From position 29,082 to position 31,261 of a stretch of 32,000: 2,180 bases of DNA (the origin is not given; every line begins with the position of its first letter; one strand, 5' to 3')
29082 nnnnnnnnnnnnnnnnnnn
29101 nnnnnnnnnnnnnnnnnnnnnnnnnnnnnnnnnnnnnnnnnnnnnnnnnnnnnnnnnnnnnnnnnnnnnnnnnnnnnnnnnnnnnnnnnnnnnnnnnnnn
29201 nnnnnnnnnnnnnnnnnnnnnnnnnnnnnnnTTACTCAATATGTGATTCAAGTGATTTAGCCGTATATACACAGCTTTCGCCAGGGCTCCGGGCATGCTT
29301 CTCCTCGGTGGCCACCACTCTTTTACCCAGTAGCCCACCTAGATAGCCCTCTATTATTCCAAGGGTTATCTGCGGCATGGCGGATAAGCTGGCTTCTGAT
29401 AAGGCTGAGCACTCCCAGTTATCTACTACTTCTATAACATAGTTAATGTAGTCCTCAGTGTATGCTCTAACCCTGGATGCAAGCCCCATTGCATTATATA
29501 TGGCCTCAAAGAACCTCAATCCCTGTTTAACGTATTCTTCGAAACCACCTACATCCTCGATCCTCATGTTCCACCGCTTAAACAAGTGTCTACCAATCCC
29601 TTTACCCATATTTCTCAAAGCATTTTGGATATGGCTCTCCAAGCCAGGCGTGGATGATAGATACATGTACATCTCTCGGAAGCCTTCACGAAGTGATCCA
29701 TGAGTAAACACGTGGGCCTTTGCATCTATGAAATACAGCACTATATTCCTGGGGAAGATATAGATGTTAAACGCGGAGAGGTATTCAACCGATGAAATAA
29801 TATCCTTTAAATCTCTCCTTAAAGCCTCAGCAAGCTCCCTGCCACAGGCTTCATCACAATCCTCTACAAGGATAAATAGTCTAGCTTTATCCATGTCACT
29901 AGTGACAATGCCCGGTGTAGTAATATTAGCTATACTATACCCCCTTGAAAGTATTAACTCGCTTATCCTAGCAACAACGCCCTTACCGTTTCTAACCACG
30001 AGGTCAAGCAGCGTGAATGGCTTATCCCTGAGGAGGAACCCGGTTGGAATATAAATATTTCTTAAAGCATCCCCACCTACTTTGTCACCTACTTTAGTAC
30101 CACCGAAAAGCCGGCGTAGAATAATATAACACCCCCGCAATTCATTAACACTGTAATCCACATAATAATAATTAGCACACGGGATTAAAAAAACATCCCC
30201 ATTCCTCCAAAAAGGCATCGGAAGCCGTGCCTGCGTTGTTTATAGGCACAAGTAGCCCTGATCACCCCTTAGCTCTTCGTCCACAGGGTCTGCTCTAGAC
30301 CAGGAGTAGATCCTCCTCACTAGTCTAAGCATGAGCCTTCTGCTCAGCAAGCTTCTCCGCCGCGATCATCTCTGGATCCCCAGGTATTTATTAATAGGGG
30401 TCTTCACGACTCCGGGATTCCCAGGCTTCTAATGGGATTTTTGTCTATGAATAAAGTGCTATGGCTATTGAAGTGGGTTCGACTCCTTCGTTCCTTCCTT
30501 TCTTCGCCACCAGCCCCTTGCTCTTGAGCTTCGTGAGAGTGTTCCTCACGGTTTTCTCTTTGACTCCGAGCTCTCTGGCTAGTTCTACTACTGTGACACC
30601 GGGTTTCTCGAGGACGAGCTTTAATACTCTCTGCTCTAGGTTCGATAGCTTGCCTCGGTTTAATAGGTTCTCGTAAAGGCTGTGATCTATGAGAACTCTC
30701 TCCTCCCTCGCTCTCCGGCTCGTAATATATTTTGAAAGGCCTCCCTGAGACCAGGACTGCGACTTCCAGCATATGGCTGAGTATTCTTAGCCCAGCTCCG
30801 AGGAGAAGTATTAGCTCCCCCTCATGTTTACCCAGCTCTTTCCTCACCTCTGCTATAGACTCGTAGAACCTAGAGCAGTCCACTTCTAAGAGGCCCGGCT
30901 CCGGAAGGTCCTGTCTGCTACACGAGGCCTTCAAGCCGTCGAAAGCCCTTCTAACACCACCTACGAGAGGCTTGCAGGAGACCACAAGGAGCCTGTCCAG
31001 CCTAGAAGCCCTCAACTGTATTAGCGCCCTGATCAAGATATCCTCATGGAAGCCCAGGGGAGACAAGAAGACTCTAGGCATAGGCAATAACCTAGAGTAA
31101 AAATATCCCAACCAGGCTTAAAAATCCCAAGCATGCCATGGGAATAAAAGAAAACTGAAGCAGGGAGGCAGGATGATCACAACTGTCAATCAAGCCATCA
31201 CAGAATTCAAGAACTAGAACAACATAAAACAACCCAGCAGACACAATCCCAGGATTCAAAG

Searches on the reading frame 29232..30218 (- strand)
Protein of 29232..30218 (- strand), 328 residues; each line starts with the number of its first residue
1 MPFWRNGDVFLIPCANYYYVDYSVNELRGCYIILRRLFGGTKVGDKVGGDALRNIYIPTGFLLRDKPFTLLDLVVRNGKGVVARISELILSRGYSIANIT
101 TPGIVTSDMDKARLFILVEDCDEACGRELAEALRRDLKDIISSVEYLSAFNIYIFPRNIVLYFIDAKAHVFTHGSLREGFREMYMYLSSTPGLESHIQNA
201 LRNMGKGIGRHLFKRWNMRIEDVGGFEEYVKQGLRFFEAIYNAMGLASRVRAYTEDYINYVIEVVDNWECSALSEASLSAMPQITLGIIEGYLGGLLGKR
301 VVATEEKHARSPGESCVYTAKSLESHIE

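Call 7: search_protein_families(library=pfam, proteins=[window:29232-30218:-], max_evalue=0.1)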
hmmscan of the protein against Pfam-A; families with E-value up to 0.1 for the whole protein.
window:29232-30218:- (328 aa): 2 families
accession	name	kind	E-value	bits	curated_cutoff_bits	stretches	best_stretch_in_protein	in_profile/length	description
PF22629.2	ACT_AHAS_ss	-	0.00014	22.4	27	1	71-125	1-52/67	AHAS small subunit-like ACT domain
PF01842.31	ACT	-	0.053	13.8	27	0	71-121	3-49/66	ACT domain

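Call 8: search_protein_families(library=padloc, proteins=[window:29232-30218:-], max_evalue=0.1)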
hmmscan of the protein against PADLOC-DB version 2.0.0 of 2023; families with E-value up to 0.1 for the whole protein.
window:29232-30218:- (328 aa): 0 families

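Call 9: search_protein_families(library=ncbifam, proteins=[window:29232-30218:-], max_evalue=0.1)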
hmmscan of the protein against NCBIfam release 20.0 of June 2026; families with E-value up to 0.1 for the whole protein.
window:29232-30218:- (328 aa): 3 families
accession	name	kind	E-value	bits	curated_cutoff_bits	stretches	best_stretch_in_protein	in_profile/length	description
TIGR00119.1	acolac_sm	equivalog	4.1e-05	23.6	56.9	1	71-169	5-96/158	acetolactate synthase small subunit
NF008864.0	PRK11895.1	equivalog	0.00054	19.7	119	1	71-120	6-53/164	acetolactate synthase small subunit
NF006036.0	PRK08178.1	equivalog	0.019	14.9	128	1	70-120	16-64/102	acetolactate synthase small subunit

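Call 10: search_protein_families(library=phrogs, proteins=[window:29232-30218:-], max_evalue=0.1)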
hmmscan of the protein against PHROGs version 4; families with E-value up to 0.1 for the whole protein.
window:29232-30218:- (328 aa): 1 family
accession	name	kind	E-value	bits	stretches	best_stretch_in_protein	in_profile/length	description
phrog_4853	-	unknown function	0.02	15.7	1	240-275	25-60/71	-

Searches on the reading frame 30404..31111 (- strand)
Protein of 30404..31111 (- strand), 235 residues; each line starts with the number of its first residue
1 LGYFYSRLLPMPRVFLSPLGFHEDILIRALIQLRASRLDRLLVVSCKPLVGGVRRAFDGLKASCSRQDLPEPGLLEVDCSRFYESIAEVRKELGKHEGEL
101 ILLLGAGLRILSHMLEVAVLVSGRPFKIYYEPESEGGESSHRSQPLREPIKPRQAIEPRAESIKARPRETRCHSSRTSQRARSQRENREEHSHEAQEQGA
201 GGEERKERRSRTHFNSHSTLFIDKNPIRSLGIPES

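Call 7: search_protein_families(library=pfam, proteins=[window:30404-31111:-], max_evalue=0.1)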
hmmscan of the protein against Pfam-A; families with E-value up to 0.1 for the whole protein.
window:30404-31111:- (235 aa): 1 family
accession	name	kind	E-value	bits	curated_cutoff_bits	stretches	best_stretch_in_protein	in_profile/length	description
PF22662.2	Csa3_N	-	1.1e-28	100.1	27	1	13-131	1-120/120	Csa3 CRISPR-associated Rossmann-like domain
